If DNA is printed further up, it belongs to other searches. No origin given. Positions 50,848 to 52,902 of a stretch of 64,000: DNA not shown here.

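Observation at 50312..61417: ABC-transporter-dependent glycan locus with four methyltransferase modules and two paralogous radical-SAM enzymes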

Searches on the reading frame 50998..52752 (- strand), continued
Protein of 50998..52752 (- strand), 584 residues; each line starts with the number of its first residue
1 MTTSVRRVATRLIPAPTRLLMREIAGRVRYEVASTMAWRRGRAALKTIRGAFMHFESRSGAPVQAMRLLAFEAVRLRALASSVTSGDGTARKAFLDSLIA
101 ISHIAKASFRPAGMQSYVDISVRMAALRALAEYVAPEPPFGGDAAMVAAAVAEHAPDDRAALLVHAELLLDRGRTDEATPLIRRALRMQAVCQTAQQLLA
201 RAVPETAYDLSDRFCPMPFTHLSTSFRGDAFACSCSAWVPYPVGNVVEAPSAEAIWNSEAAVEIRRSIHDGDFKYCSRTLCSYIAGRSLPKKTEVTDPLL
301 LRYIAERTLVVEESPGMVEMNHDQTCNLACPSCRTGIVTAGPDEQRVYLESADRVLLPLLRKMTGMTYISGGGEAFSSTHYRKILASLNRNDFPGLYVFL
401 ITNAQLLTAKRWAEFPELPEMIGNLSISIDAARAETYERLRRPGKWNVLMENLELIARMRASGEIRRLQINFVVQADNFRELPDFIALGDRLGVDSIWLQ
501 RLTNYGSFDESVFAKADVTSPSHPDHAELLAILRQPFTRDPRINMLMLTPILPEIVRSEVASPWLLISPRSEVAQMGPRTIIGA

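Call 31: search_protein_families(library=pfam, proteins=[L054:5844-7319:+, L054:7211-8383:+, L054:8386-9588:+, L054:9695-11167:+, L054:12408-17498:-, L073:3504-4679:+, L073:6457-8268:+, L073:8290-9540:+, L073:9596-11299:+, L073:11391-12515:-], max_evalue=0.001)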
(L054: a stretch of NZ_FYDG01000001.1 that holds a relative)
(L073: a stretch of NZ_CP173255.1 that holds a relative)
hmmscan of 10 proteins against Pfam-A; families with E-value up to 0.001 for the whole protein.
L054:5844-7319:+ (491 aa): 1 family
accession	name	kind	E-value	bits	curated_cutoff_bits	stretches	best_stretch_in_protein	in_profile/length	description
PF00459.30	Inositol_P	-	2.1e-36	126.3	27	1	258-486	7-247/271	Inositol monophosphatase family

L054:7211-8383:+ (390 aa): 3 families
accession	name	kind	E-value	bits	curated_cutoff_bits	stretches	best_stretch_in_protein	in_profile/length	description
PF22725.1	GFO_IDH_MocA_C3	-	6.8e-22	78.2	27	1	167-290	1-123/124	GFO/IDH/MocA C-terminal domain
PF01408.29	GFO_IDH_MocA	-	1.3e-18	68.3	24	1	48-159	2-120/120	Oxidoreductase family, NAD-binding Rossmann fold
PF02894.22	GFO_IDH_MocA_C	-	2.5e-09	37.7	22.9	1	171-373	1-209/218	Oxidoreductase family, C-terminal alpha/beta domain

L054:8386-9588:+ (400 aa): 1 family
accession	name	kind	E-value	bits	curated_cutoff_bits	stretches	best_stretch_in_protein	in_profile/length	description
PF02156.21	Glyco_hydro_26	-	1.7e-43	149.6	20.2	1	43-368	2-285/311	Glycosyl hydrolase family 26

L054:9695-11167:+ (490 aa): 2 families
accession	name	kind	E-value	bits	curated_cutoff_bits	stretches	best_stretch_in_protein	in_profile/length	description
PF13186.11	SPASM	-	7.4e-08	33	21.5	1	155-215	1-64/67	Iron-sulfur cluster-binding domain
PF04055.27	Radical_SAM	-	1.1e-07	32.6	29.5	1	264-396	5-138/166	Radical SAM superfamily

L054:12408-17498:- (1696 aa): 3 families
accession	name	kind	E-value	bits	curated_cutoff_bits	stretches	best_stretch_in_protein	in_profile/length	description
PF13692.12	Glyco_trans_1_4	-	2.1e-16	60.9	27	2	1232-1367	2-142/142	Glycosyl transferases group 1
PF13439.12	Glyco_transf_4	-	4e-05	24.2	28.5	0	1110-1210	65-161/170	Glycosyltransferase Family 4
PF00534.26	Glycos_transf_1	-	9.2e-05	22.5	26.4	1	222-359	27-167/172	Glycosyl transferases group 1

L073:3504-4679:+ (391 aa): 2 families
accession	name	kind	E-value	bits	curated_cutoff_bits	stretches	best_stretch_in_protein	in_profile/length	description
PF00089.32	Trypsin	-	4.5e-21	76.1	20.6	1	175-385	22-219/220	Trypsin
PF13365.12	Trypsin_2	-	1.8e-07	32.4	27.6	1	180-348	1-140/144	Trypsin-like peptidase domain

L073:6457-8268:+ (603 aa): 8 families
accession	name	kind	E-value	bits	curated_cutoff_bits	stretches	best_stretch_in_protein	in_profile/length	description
PF00664.28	ABC_membrane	-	1e-43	150.4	28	1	41-313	1-273/274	ABC transporter transmembrane region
PF00005.33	ABC_tran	-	4e-36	125.1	25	1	379-528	1-137/137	ABC transporter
PF02463.25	SMC_N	-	5.7e-09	36.2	40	1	444-570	135-211/220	RecF/RecN/SMC N terminal domain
PF13304.12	AAA_21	-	3.4e-05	24.5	27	0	393-436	3-63/304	AAA domain, putative AbiEii toxin, Type IV TA system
PF09818.15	ABC_ATPase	-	5.9e-05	22.7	23.2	0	475-538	134-201/283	P-loop domain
PF13191.12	AAA_16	-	7.1e-05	23.8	32.6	1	377-553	10-166/167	AAA ATPase domain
PF13401.12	AAA_22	-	0.00016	22.4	27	0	392-534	8-97/130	AAA domain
PF13604.12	AAA_30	-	0.00044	20.5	27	0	391-542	20-113/191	AAA domain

L073:8290-9540:+ (416 aa): 4 families
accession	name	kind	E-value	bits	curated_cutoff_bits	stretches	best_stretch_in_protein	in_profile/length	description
PF03435.24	Sacchrp_dh_NADP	-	3.7e-15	56.8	25.1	1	38-163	1-129/129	Saccharopine dehydrogenase NADP binding domain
PF05368.20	NmrA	-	4.5e-05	23.6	27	1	38-131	5-98/298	NmrA-like family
PF13460.12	NAD_binding_10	-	9.9e-05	22.7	27.2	1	42-118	1-73/184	NAD(P)H-binding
PF01370.27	Epimerase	-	0.00023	21.1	20.9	1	38-109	1-68/240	NAD dependent epimerase/dehydratase family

L073:9596-11299:+ (567 aa): 1 family
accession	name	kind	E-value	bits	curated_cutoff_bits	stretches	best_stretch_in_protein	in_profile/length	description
PF13186.11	SPASM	-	8.6e-09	36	21.5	1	142-202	1-64/67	Iron-sulfur cluster-binding domain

L073:11391-12515:- (374 aa): 1 family
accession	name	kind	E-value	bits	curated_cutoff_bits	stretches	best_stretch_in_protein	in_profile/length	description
PF01757.29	Acyl_transf_3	-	8.2e-23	81.4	31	1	35-355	3-324/326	Acyltransferase domain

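Call 38: predict_structure(alignment_id=A3)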
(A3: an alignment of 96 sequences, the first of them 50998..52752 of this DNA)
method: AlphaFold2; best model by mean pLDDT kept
length: 584 residues; sequences in the alignment: 96
mean_pLDDT: 88.8   pTM: 0.86
mean pLDDT of the five models: 88.8, 88.9, 86.9, 86.7, 86.2
residues with pLDDT >= 90: 398; 70-90: 138; 50-70: 38; < 50: 10
segments of 3 or more residues with pLDDT < 50: 580-584
pLDDT, mean of each block of 10 residues (from residue 1): 65 81 82 84 95 94 95 95 88 97 96 87 97 95 97 97 98 97 93 90 86 95 85 75 92 95 96 88 92 96 98 92 53 59 85 94 89 70 91 93 89 93 92 92 88 97 94 95 97 96 85 93 96 95 93 92 84 56 35
secondary structure, 60 per line:
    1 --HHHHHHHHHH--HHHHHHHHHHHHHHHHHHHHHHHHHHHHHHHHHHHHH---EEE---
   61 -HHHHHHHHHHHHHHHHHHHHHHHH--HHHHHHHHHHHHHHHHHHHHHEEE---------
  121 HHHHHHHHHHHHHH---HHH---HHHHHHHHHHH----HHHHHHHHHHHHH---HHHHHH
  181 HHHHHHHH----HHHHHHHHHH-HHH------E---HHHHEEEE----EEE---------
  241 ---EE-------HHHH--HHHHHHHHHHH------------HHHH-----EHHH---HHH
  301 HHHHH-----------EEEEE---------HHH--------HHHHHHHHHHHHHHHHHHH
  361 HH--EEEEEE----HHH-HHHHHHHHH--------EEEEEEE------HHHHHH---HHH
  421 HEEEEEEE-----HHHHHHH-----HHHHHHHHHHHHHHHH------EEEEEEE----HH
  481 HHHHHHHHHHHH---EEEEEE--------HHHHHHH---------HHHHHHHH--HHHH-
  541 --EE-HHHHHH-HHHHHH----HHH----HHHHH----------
elements in order: H3-12 H15-51 E55-57 H62-85 H88-108 E109-111 H121-134 H144-154 H159-171 H175-188 H193-202 H217-220 E221-224 E229-231 H253-256 H259-269 H282-285 H298-305 E317-321 H342-362 E365-370 H379-387 E396-402 H409-414 H418-421 E422-428 H434-440 H446-461 E468-474 H479-492 E496-501 H510-516 H526-533 H536-539 H546-551 H553-558 H570-574
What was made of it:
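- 50998..52752 (-): rSAM2 (584 aa): TPR-like helical N-domain (residues 1-205); twitch/SPASM-like Cys domain (51883-52113; C215, C233, C235, C276, C281, plus C192); CX3CX2C (51754-51777; C326, C330, C333); partial TIM barrel. AF2 model pLDDT 88.8, pTM 0.86 (call 38).
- Confident AF2 model (call 38).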

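Call 41: fold_search(model_id=the predicted structure, library=pdb)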
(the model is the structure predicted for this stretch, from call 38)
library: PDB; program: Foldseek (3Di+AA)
matches with E <= 10: 1255; with E <= 0.001: 21
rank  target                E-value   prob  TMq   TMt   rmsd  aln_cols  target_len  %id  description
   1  9dgw_C                4.1e-05  1.00  0.28  0.55   5.8       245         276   13  X-ray crystal structure of the Viperin-like enzyme from T. virens with bound CTP and SAM (released 2025-02-12)
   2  6q2p_A                5.5e-05  1.00  0.30  0.55   5.1       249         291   17  Crystal structure of mouse viperin bound to cytidine triphosphate and S-adenosylhomocysteine (released 2020-01-22)
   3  8hzv_A                6.0e-05  1.00  0.30  0.36   9.0       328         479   16  The crystal structure of a Radical SAM Enzyme DesII (released 2024-07-10)
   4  5vsl_A                8.0e-05  1.00  0.23  0.47   5.4       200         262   19  Crystal structure of viperin with bound [4Fe-4S] cluster and S-adenosylhomocysteine (SAH) (released 2017-06-14)
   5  8hzv_B                8.4e-05  1.00  0.29  0.34   9.0       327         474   15  The crystal structure of a Radical SAM Enzyme DesII (released 2024-07-10)
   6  8hzv_C                8.4e-05  1.00  0.29  0.35  15.2       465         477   15  The crystal structure of a Radical SAM Enzyme DesII (released 2024-07-10)
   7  8hzy_B                1.1e-04  1.00  0.28  0.34  14.9       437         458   14  The crystal structure of a Radical SAM Enzyme DesII (released 2024-07-10)
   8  9dfw_C                1.4e-04  1.00  0.29  0.54   5.8       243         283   14  X-ray crystal structure of an engineered Viperin-like enzyme from T. virens with bound CTP and SAM (released 2025-02-12)
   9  6q2p_B                1.6e-04  1.00  0.29  0.54   5.7       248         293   18  Crystal structure of mouse viperin bound to cytidine triphosphate and S-adenosylhomocysteine (released 2020-01-22)
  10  6q2q_A                1.7e-04  1.00  0.26  0.50   3.8       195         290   19  Crystal structure of mouse viperin bound to uridine triphosphate and S-adenosylhomocysteine (released 2020-01-22)
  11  9dfu                  1.7e-04  1.00  0.24  0.45   5.2       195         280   22  X-ray crystal structure of the second Viperin-like enzyme from T. virens variant F40H with bound CTP and SAM (released 2025-02-19)
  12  8hzv_D                2.0e-04  1.00  0.31  0.37   8.3       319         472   17  The crystal structure of a Radical SAM Enzyme DesII (released 2024-07-10)
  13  8hzy_A                2.1e-04  1.00  0.29  0.35   8.8       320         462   16  The crystal structure of a Radical SAM Enzyme DesII (released 2024-07-10)
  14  9dgw_A                2.4e-04  1.00  0.28  0.54   5.7       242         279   14  X-ray crystal structure of the Viperin-like enzyme from T. virens with bound CTP and SAM (released 2025-02-12)
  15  5vsm_A                3.0e-04  1.00  0.25  0.53   3.8       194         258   20  Crystal structure of viperin with bound [4Fe-4S] cluster, 5'-deoxyadenosine, and L-methionine (released 2017-06-14)
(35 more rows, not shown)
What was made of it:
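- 50998..52752 (-): Foldseek best hits are viperin, DesII and BlsE (call 41).
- Closest known: SPASM/twitch-domain radical-SAM enzymes. Same: These enzymes appear among the structural matches (call 41).
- Closest known: Viperin / DesII / BlsE. Same: Best Foldseek matches to the rSAM2 model (E 4e-5 to 3e-4; call 41).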

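Call 43: find_encoding_contigs(protein=P0028, flank=10000, max_places=1)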
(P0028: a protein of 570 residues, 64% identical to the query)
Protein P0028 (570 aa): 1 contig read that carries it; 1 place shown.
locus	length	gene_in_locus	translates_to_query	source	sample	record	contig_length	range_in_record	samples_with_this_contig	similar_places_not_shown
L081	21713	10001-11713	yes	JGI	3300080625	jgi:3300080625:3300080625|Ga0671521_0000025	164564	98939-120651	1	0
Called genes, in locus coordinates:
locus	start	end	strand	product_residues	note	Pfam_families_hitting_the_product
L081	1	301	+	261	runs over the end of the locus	PF01061:ABC2_membrane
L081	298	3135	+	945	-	PF13578:Methyltransf_24, PF13439:Glyco_transf_4, PF13579:Glyco_trans_4_4, PF20706:GT4-conflict, PF00534:Glycos_transf_1, PF13692:Glyco_trans_1_4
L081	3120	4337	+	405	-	PF00005:ABC_tran, PF14524:Wzt_C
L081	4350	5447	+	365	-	PF13439:Glyco_transf_4, PF13579:Glyco_trans_4_4, PF00534:Glycos_transf_1, PF13692:Glyco_trans_1_4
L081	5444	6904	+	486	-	PF13489:Methyltransf_23, PF08241:Methyltransf_11, PF08242:Methyltransf_12 (faint), PF13649:Methyltransf_25 (weak), PF13847:Methyltransf_31 (weak)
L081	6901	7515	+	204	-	PF04989:RMNT_CmcI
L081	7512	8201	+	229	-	PF05711:TylF, PF13578:Methyltransf_24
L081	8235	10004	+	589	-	PF04055:Radical_SAM (faint)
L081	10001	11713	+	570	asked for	PF13186:SPASM (weak), PF04055:Radical_SAM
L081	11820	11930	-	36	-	-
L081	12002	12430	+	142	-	PF00072:Response_reg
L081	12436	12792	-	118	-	PF00072:Response_reg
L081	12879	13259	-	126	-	PF00072:Response_reg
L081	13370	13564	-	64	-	-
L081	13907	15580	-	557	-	PF00512:HisKA, PF02518:HATPase_c, PF00072:Response_reg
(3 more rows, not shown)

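Call 44: find_encoding_contigs(protein=P0008, flank=10000, max_places=1)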
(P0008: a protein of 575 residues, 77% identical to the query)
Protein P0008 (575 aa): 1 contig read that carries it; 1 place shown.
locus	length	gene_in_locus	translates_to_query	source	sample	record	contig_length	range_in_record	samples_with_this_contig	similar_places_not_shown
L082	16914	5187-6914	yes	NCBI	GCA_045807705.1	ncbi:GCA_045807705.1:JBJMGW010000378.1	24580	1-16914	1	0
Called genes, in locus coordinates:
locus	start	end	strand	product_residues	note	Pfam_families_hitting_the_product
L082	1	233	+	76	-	?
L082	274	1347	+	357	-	PF13439:Glyco_transf_4, PF13579:Glyco_trans_4_4, PF00534:Glycos_transf_1, PF13692:Glyco_trans_1_4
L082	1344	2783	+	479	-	PF13489:Methyltransf_23, PF08241:Methyltransf_11, PF13649:Methyltransf_25 (weak), PF13847:Methyltransf_31 (weak)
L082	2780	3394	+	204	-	PF04989:RMNT_CmcI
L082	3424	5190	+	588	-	PF04055:Radical_SAM (weak)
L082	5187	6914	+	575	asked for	PF13186:SPASM (weak), PF04055:Radical_SAM (weak)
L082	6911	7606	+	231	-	PF05711:TylF, PF13578:Methyltransf_24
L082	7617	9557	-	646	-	PF00884:Sulfatase, PF01663:Phosphodiest (faint)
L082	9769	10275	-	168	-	-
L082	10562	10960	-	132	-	PF01850:PIN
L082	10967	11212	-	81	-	PF04014:MazE_antitoxin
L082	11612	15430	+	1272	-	PF25199:nSTAND_NTPase5, PF00575:S1 (faint)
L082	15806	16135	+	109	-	-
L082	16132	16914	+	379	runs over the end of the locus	PF02515:CoA_transf_3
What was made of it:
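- One related locus has a sulfatase next door (L082; call 44).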

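Call 45: find_encoding_contigs(protein=P0102, flank=10000, max_places=1)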
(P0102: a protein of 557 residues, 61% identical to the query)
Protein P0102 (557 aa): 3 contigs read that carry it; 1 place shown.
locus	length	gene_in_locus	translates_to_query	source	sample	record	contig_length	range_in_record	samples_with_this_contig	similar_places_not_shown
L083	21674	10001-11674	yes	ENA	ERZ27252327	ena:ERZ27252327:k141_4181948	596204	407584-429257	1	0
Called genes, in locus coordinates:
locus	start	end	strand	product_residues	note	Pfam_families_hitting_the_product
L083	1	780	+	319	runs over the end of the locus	PF08242:Methyltransf_12 (weak), PF13649:Methyltransf_25 (weak)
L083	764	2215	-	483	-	PF05148:Methyltransf_8 (weak), PF13489:Methyltransf_23, PF08241:Methyltransf_11, PF08242:Methyltransf_12 (faint), PF13649:Methyltransf_25 (weak), PF13847:Methyltransf_31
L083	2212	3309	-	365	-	PF13439:Glyco_transf_4, PF13579:Glyco_trans_4_4, PF00534:Glycos_transf_1, PF13692:Glyco_trans_1_4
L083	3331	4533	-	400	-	PF00005:ABC_tran, PF14524:Wzt_C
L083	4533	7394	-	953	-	PF13578:Methyltransf_24, PF13439:Glyco_transf_4 (faint), PF13579:Glyco_trans_4_4, PF20706:GT4-conflict (weak), PF00534:Glycos_transf_1, PF13692:Glyco_trans_1_4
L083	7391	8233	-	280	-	PF01061:ABC2_membrane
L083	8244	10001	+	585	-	PF04055:Radical_SAM (weak)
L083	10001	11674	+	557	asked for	PF13186:SPASM (weak), PF04055:Radical_SAM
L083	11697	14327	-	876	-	PF00069:Pkinase, PF01636:APH (faint), PF07714:PK_Tyr_Ser-Thr, PF03109:ABC1 (weak), PF26550:Tricorn_2nd, PF07676:PD40, PF26549:Tricorn_N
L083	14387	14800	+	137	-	PF06170:DUF983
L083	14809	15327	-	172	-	-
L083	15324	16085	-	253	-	PF07386:DUF1499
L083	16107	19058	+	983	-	PF00089:Trypsin (weak), PF13365:Trypsin_2, PF00092:VWA, PF13519:VWA_2, PF13768:VWA_3 (weak)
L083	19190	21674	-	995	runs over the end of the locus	PF16819:DUF5074 (faint), PF23748:Beta-prop_LRRK2 (faint), PF07494:Reg_prop (faint), PF07495:Y_Y_Y, PF00990:GGDEF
